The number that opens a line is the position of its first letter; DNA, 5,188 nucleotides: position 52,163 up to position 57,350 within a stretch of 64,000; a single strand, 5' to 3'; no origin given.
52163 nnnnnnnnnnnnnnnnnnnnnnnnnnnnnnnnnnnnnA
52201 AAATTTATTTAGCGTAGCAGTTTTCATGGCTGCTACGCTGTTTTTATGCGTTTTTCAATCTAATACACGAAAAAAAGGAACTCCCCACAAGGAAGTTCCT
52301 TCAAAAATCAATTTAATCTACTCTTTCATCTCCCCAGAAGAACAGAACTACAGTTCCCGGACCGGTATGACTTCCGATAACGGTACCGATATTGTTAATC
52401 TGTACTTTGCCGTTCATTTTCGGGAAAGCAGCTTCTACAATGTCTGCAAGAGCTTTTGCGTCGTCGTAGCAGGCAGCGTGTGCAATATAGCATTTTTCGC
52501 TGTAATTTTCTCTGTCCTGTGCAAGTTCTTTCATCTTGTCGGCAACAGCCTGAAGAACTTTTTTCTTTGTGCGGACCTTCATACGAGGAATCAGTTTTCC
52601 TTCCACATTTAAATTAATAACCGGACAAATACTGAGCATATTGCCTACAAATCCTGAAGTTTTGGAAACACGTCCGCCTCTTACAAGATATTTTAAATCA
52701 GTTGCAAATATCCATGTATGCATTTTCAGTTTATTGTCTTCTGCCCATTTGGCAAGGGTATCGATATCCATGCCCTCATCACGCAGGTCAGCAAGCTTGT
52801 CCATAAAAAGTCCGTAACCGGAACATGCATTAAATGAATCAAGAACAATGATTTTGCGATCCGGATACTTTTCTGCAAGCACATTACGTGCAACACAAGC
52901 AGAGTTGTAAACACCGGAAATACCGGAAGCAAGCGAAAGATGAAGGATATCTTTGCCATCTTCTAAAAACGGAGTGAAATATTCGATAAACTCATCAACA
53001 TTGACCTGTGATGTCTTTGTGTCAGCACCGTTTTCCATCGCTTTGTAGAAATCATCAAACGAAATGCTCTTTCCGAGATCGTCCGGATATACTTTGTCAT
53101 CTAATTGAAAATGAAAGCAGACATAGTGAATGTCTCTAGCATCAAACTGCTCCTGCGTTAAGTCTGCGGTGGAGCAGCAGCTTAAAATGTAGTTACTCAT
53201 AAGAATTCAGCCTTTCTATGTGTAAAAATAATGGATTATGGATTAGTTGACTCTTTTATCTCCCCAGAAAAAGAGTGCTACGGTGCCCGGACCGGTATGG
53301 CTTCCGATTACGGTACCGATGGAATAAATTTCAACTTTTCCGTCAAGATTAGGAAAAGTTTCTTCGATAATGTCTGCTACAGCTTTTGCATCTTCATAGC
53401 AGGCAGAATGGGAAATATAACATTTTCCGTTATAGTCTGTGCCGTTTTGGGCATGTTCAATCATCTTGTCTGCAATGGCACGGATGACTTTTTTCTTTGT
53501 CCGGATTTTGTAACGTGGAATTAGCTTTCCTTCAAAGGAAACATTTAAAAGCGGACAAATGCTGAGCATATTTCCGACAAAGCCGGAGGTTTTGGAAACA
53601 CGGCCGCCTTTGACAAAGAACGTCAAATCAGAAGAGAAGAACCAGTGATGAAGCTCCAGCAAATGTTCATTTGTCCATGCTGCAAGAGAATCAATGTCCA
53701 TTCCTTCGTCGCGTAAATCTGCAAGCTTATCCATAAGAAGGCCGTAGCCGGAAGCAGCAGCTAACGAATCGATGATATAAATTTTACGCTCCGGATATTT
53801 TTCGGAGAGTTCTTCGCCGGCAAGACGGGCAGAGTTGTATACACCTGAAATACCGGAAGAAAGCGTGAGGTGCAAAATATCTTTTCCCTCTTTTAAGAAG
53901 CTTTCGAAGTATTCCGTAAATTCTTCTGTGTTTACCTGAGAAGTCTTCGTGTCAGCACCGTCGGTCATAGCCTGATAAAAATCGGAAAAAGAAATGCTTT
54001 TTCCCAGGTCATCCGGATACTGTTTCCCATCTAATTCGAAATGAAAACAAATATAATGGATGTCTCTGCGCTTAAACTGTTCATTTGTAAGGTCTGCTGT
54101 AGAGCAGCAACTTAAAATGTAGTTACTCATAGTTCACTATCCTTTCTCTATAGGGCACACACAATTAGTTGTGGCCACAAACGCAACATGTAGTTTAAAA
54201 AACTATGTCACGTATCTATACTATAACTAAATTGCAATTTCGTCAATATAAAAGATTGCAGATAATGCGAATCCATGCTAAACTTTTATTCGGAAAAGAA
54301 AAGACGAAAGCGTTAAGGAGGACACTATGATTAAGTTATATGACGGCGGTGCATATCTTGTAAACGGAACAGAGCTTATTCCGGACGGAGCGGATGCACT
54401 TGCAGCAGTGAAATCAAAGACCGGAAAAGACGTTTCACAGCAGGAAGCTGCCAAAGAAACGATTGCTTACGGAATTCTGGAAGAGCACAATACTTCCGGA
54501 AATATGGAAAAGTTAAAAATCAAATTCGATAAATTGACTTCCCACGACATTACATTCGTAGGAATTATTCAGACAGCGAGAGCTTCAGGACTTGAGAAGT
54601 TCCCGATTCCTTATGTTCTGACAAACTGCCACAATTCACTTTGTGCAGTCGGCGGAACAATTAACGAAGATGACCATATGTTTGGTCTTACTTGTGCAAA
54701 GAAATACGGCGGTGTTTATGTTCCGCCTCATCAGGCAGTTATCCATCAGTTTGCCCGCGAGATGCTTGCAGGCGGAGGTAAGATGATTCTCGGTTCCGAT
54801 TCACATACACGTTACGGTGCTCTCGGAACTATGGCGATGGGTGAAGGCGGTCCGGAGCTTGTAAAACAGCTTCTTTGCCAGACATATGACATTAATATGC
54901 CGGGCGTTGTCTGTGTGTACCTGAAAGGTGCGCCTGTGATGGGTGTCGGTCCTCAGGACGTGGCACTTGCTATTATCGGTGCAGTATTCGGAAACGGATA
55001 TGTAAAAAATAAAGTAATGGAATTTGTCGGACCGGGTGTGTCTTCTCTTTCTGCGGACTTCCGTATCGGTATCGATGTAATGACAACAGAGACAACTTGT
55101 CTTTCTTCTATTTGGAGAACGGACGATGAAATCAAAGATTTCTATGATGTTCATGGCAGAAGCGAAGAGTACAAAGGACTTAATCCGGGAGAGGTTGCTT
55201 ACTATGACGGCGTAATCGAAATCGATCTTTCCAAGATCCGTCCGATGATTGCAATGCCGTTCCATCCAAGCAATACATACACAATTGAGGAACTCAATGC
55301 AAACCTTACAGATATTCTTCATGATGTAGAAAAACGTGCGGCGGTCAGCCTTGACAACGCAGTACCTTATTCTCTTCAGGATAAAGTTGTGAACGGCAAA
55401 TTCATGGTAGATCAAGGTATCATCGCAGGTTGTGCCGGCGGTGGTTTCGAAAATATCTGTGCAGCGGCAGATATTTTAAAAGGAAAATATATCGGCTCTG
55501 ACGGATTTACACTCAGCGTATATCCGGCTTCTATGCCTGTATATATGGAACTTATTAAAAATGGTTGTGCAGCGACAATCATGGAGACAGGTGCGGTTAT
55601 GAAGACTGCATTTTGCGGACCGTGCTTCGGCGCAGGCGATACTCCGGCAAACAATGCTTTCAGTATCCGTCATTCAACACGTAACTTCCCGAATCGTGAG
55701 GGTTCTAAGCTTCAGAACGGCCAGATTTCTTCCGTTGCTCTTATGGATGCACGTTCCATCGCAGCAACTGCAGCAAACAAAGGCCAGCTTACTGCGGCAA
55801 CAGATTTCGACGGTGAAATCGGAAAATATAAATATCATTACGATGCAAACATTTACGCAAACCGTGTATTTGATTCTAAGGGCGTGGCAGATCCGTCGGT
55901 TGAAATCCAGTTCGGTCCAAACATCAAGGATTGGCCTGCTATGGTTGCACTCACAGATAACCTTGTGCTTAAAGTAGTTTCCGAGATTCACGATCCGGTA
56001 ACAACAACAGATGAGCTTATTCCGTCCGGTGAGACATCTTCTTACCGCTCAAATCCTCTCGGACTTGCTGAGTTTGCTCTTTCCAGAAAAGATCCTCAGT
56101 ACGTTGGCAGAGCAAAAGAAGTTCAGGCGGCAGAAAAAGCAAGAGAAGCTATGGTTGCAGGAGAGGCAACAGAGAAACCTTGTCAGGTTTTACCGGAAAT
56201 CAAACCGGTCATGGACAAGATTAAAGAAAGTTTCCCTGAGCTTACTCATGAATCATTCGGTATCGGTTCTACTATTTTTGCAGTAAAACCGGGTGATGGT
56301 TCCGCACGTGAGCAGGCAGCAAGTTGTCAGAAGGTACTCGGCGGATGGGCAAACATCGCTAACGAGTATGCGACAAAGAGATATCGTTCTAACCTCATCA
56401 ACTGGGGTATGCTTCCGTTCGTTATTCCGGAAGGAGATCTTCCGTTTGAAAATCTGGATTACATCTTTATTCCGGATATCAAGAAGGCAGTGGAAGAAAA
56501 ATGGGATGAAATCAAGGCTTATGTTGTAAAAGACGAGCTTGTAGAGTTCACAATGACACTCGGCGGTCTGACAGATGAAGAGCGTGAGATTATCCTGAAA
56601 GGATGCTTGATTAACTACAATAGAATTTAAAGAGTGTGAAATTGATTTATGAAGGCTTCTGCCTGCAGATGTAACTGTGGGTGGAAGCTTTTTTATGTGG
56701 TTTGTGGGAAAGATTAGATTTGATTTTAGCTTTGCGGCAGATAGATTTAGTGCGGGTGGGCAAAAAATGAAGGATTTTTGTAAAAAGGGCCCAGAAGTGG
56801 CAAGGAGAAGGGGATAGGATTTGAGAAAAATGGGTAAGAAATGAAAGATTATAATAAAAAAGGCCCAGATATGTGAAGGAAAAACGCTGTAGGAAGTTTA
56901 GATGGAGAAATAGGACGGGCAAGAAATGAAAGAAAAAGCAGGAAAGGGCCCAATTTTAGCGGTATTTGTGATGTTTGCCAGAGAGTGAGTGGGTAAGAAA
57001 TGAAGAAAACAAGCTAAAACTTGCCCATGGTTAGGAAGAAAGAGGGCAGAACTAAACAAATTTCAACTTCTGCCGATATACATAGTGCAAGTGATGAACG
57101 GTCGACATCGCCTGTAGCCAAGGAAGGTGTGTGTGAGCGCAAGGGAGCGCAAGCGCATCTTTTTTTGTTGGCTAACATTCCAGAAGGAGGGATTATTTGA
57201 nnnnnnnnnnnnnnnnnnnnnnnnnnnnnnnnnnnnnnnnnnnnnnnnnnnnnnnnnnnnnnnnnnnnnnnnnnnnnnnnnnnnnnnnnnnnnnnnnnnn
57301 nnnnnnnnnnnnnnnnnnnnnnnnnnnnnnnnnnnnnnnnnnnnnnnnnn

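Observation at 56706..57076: Repeat array C: the best-preserved member of a dispersed, same-strand family of 36-37-nt GGGYAAG...CCCA units that I cannot assign to a known element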

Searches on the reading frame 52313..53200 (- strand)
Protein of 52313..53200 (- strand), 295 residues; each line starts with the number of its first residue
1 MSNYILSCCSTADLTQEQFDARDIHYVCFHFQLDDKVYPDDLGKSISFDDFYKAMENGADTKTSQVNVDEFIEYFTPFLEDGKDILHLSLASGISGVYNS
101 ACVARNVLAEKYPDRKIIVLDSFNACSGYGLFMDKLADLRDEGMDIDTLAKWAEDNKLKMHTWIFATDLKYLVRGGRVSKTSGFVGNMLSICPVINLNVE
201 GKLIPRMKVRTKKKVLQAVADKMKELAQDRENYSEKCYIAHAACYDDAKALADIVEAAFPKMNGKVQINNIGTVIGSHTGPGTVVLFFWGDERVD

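Call 56: search_protein_families(library=pfam, proteins=[window:52313-53200:-])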
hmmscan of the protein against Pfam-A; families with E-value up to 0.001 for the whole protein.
window:52313-53200:- (295 aa): 1 family
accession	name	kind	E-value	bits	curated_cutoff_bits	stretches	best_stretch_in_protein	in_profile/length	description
PF02645.21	DegV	-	1.7e-65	221.6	27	1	10-288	8-277/280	Uncharacterised protein, DegV family COG1307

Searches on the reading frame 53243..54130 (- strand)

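Call 56: search_protein_families(library=pfam, proteins=[window:53243-54130:-])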
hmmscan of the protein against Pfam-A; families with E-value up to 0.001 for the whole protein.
window:53243-54130:- (295 aa): 1 family
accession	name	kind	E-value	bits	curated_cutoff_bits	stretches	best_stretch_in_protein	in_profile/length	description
PF02645.21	DegV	-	4.7e-65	220.1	27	1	10-288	8-277/280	Uncharacterised protein, DegV family COG1307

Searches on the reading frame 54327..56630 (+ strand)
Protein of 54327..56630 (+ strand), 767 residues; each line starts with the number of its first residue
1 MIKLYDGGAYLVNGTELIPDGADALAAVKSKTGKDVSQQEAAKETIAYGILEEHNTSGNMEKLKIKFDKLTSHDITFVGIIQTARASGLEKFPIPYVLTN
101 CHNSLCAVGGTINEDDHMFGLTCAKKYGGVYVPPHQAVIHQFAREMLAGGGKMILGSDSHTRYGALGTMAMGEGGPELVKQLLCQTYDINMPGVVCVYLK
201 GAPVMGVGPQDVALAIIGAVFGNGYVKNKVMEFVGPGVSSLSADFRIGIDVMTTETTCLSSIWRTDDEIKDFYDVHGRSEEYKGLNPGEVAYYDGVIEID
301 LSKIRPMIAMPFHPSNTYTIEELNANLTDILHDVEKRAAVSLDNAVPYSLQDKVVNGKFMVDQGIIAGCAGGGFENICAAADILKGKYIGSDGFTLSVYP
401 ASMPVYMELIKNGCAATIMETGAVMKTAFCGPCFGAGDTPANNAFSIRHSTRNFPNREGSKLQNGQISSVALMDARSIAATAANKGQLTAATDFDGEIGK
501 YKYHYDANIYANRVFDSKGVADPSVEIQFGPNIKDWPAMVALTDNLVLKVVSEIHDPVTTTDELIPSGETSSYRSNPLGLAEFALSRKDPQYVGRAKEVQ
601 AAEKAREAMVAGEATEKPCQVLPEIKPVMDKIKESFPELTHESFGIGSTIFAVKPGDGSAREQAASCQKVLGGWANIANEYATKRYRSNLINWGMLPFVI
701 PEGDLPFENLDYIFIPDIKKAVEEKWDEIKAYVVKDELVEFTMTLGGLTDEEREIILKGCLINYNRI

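Call 13: find_encoding_contigs(protein=window:54327-56630:+, flank=10000, max_places=10)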
Protein window:54327-56630:+ (767 aa): no gene with exactly this product is on record in the collection.

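Call 15: find_homologous_proteins(query=window:54327-56630:+, max_evalue=1e-50)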
Query window:54327-56630:+ (767 aa): 8000 proteins with E <= 1e-50 among 8000 candidates; the best 120 are listed.
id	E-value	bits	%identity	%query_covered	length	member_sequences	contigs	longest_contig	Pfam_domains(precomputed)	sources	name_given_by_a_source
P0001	0.0e+0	1762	100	100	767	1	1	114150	PF00694.26,PF00330.26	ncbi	-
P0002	0.0e+0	1746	99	100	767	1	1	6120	PF00694.26,PF00330.26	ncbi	-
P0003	0.0e+0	1744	99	100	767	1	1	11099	PF00694.26,PF00330.26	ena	-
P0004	0.0e+0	1742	99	100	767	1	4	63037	PF00694.26,PF00330.26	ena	-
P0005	0.0e+0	1737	98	100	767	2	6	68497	PF00694.26,PF00330.26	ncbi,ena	-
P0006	0.0e+0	1736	98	100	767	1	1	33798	PF00694.26,PF00330.26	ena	-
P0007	0.0e+0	1736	98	100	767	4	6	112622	PF00694.26,PF00330.26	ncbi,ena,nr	ncbi:MAG: hydratase [Lachnospiraceae bacterium]|nr:hydratase [Lachnospiraceae bacterium]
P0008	0.0e+0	1735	98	100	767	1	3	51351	PF00694.26,PF00330.26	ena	-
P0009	0.0e+0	1734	97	100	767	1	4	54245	PF00694.26,PF00330.26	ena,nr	nr:hydratase [Lachnospiraceae bacterium]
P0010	0.0e+0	1733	98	100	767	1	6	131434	PF00694.26,PF00330.26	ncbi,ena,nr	ncbi:MAG: hydratase [Lachnospiraceae bacterium]|nr:hydratase [Lachnospiraceae bacterium]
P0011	0.0e+0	1733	97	100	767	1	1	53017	PF00694.26,PF00330.26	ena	-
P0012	0.0e+0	1710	96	100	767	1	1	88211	PF00694.26,PF00330.26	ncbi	-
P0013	0.0e+0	1661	95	100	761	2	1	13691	PF00694.26,PF00330.26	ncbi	-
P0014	0.0e+0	1659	94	100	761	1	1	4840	PF00694.26,PF00330.26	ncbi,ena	-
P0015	0.0e+0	1657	94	100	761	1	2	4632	PF00694.26,PF00330.26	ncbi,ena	-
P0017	0.0e+0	1653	94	100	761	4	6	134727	PF00694.26,PF00330.26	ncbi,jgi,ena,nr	ncbi:MAG: hydratase [Lachnospiraceae bacterium]|nr:hydratase [Lachnospiraceae bacterium]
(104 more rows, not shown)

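Call 16: find_encoding_contigs(protein=P0001, flank=10000, max_places=3)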
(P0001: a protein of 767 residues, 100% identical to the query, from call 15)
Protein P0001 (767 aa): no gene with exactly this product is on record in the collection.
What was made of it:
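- Tried and rejected: Retrieving the source genome. find_encoding_contigs returned nothing for the window's aconitase-family protein or for its 100%-identity hit P0001 (calls 13, 16).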

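Call 17: find_encoding_contigs(protein=P0012, flank=10000, max_places=3)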
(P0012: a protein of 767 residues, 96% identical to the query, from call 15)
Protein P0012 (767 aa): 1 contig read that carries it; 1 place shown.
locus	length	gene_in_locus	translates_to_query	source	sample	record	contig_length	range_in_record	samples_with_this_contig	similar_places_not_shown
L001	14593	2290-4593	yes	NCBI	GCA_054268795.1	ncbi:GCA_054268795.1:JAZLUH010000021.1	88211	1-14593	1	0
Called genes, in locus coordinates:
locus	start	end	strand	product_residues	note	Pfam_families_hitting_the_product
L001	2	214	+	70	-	?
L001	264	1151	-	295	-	PF02645:DegV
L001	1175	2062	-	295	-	PF02645:DegV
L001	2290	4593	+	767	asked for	PF00330:Aconitase, PF00694:Aconitase_C (faint)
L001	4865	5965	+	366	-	PF26745:SPM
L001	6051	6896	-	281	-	PF01116:F_bP_aldolase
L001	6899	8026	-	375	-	PF00294:PfkB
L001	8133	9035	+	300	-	PF08486:SpoIID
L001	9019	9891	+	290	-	PF01551:Peptidase_M23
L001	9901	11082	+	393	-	PF01979:Amidohydro_1, PF07969:Amidohydro_3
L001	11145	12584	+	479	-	PF02927:CelD_N, PF00759:Glyco_hydro_9 (weak)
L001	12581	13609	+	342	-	PF01820:Dala_Dala_lig_N, PF02655:ATP-grasp_3, PF02786:CPSase_L_D2, PF02222:ATP-grasp (weak), PF07478:Dala_Dala_lig_C, PF13535:ATP-grasp_4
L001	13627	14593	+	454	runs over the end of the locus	PF01225:Mur_ligase, PF08245:Mur_ligase_M, PF02875:Mur_ligase_C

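Call 18: find_encoding_contigs(protein=P0017, flank=10000, max_places=3)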
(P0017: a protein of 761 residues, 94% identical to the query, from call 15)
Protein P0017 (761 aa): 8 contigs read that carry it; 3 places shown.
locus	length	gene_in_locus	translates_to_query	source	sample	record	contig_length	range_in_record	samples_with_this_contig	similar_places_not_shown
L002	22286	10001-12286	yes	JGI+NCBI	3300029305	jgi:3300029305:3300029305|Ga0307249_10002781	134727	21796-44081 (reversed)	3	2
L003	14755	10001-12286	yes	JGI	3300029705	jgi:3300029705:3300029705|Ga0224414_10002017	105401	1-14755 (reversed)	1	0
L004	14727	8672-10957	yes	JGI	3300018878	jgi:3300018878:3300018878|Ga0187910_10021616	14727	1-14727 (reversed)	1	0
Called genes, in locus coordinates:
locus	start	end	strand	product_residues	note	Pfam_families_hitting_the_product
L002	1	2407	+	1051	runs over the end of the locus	PF00133:tRNA-synt_1, PF01406:tRNA-synt_1e (faint), PF09334:tRNA-synt_1g, PF08264:Anticodon_1, PF19302:DUF5915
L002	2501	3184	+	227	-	PF01757:Acyl_transf_3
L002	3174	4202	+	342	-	PF01757:Acyl_transf_3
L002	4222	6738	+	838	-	PF00343:Phosphorylase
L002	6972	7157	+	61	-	-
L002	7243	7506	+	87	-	PF13443:HTH_26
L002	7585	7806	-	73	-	-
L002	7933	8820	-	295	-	PF02645:DegV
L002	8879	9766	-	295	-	PF02645:DegV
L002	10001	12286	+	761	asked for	PF00330:Aconitase, PF00694:Aconitase_C (faint)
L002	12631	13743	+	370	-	PF26745:SPM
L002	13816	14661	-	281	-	PF01116:F_bP_aldolase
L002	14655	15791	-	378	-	PF00294:PfkB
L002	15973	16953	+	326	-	PF08486:SpoIID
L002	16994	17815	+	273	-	PF01551:Peptidase_M23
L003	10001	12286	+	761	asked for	PF00330:Aconitase, PF00694:Aconitase_C (faint)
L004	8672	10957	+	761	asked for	PF00330:Aconitase, PF00694:Aconitase_C (faint)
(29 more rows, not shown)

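Call 21: find_encoding_contigs(protein=P0010, flank=10000, max_places=6)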
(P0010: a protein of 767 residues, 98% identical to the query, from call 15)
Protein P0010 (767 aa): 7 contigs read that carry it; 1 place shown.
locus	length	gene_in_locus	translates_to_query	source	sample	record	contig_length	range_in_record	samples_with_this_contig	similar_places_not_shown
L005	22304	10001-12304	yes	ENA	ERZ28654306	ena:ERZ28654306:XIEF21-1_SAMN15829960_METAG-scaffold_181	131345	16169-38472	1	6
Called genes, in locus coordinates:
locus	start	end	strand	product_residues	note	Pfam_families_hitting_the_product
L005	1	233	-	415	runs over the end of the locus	PF11700:ATG22, PF07690:MFS_1, PF13347:MFS_2 (weak), PF07690:MFS_1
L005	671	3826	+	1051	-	PF00133:tRNA-synt_1, PF01406:tRNA-synt_1e (faint), PF09334:tRNA-synt_1g, PF08264:Anticodon_1, PF19302:DUF5915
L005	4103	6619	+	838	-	PF00343:Phosphorylase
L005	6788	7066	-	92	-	PF13744:HTH_37, PF01381:HTH_3, PF13560:HTH_31 (weak)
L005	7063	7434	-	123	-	PF05973:Gp49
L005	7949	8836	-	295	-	PF02645:DegV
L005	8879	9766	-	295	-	PF02645:DegV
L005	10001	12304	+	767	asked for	PF00330:Aconitase, PF00694:Aconitase_C (faint)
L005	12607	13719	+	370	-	PF26745:SPM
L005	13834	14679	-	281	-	PF01116:F_bP_aldolase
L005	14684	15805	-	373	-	PF00294:PfkB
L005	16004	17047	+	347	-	PF08486:SpoIID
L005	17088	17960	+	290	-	PF01551:Peptidase_M23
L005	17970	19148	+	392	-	PF01979:Amidohydro_1, PF07969:Amidohydro_3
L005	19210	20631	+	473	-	PF02927:CelD_N, PF00759:Glyco_hydro_9 (weak)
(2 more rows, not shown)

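Call 22: find_encoding_contigs(protein=P0007, flank=10000, max_places=6)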
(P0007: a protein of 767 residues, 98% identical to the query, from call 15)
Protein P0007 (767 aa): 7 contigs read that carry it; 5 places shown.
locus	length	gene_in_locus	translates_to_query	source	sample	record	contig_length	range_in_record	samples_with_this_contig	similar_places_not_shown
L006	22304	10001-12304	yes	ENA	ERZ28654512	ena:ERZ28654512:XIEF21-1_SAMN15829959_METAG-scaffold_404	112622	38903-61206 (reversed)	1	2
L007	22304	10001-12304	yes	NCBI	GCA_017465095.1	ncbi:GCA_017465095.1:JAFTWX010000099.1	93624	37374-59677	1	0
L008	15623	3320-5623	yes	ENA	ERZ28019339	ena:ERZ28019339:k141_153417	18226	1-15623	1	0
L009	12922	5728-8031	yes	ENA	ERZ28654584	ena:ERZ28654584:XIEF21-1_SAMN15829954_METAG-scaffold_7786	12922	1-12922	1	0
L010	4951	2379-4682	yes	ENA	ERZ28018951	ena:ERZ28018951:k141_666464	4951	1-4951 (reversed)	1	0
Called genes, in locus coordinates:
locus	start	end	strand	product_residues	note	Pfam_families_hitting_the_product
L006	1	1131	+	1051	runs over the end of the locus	PF00133:tRNA-synt_1, PF01406:tRNA-synt_1e (faint), PF09334:tRNA-synt_1g, PF08264:Anticodon_1, PF19302:DUF5915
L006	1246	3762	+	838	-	PF00343:Phosphorylase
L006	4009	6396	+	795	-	PF13306:LRR_5, PF12799:LRR_4 (faint), PF13855:LRR_8 (faint), PF13306:LRR_5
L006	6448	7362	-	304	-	-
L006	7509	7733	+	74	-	-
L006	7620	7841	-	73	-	-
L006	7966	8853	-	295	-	PF02645:DegV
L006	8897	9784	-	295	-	PF02645:DegV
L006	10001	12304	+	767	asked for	PF00330:Aconitase, PF00694:Aconitase_C (faint)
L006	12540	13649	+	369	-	PF26745:SPM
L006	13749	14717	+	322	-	PF08486:SpoIID (weak)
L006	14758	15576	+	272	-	PF01551:Peptidase_M23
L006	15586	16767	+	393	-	PF01979:Amidohydro_1, PF07969:Amidohydro_3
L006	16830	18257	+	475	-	PF02927:CelD_N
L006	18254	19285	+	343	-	PF01820:Dala_Dala_lig_N, PF01071:GARS_A (weak), PF02655:ATP-grasp_3, PF02786:CPSase_L_D2, PF02222:ATP-grasp (weak), PF07478:Dala_Dala_lig_C, PF13535:ATP-grasp_4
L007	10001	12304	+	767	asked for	PF00330:Aconitase, PF00694:Aconitase_C (faint)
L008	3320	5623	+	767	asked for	PF00330:Aconitase, PF00694:Aconitase_C (faint)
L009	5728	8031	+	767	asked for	PF00330:Aconitase, PF00694:Aconitase_C (faint)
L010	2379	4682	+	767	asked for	PF00330:Aconitase, PF00694:Aconitase_C (faint)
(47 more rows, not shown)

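Call 24: find_encoding_contigs(protein=P0004, flank=10000, max_places=6)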
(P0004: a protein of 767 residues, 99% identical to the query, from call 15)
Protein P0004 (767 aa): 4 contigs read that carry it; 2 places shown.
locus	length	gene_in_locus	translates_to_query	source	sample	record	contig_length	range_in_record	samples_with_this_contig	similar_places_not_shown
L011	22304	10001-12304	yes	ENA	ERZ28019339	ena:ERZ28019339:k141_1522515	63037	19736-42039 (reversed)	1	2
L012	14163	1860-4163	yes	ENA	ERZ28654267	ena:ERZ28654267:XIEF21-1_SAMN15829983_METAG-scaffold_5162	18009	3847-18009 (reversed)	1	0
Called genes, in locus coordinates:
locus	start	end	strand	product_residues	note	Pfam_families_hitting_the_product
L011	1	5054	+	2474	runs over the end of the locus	PF13306:LRR_5, PF02368:Big_2, PF00041:fn3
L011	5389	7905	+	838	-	PF00343:Phosphorylase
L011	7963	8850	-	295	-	PF02645:DegV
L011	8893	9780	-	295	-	PF02645:DegV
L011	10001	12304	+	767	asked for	PF00330:Aconitase, PF00694:Aconitase_C (faint)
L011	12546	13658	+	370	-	PF26745:SPM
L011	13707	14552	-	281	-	PF01116:F_bP_aldolase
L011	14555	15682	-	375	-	PF00294:PfkB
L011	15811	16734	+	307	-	PF08486:SpoIID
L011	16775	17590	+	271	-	PF01551:Peptidase_M23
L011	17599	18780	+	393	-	PF01979:Amidohydro_1, PF07969:Amidohydro_3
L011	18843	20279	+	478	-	PF02927:CelD_N, PF00759:Glyco_hydro_9 (weak)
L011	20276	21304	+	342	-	PF01820:Dala_Dala_lig_N, PF01071:GARS_A (faint), PF02655:ATP-grasp_3, PF02786:CPSase_L_D2, PF08443:RimK (weak), PF02222:ATP-grasp (weak), PF07478:Dala_Dala_lig_C, PF13535:ATP-grasp_4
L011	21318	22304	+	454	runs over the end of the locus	PF01225:Mur_ligase, PF08245:Mur_ligase_M, PF02875:Mur_ligase_C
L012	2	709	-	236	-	?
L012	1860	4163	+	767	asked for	PF00330:Aconitase, PF00694:Aconitase_C (faint)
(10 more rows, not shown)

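Call 25: find_encoding_contigs(protein=P0003, flank=10000, max_places=4)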
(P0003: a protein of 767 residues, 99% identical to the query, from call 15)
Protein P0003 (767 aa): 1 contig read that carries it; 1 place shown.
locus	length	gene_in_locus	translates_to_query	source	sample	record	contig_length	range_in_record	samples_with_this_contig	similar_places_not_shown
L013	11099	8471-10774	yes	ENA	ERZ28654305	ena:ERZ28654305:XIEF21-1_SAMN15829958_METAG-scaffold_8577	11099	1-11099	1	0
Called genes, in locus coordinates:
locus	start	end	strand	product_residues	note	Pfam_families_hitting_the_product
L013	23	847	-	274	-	PF00561:Abhydrolase_1, PF12146:Hydrolase_4, PF12697:Abhydrolase_6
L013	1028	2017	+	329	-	PF01757:Acyl_transf_3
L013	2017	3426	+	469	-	PF00501:AMP-binding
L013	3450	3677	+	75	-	-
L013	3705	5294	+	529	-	PF03062:MBOAT (weak)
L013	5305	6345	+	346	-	-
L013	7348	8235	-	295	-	PF02645:DegV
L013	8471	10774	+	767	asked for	PF00330:Aconitase, PF00694:Aconitase_C (faint)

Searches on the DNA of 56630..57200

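Call 82: search_rna_families(source=window, start=56630, end=57200, threshold=evalue, max_evalue=10)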
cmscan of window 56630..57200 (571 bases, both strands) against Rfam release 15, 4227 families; matches with E-value up to 10: 4.
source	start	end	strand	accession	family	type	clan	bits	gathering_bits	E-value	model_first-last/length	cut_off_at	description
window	56637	56698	+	RF01473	rli41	Gene; sRNA;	-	20.2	55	0.062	1-494/494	no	Listeria sRNA rli41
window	57105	57184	-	RF03421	mir-2558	Gene; miRNA;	-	14.3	70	9.7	1-84/84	no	mir-2558 microRNA precursor family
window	56976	57054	-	RF01876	MIAT_exon5_2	Gene; lncRNA;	-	11.3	75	6.2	1-83/83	no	Myocardial infarction associated transcript exon 5 conserved region 2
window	56996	57016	+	RF01144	sR17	Gene; snRNA; snoRNA; CD-box;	-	11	36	6.9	1-55/55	no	Small nucleolar RNA sR17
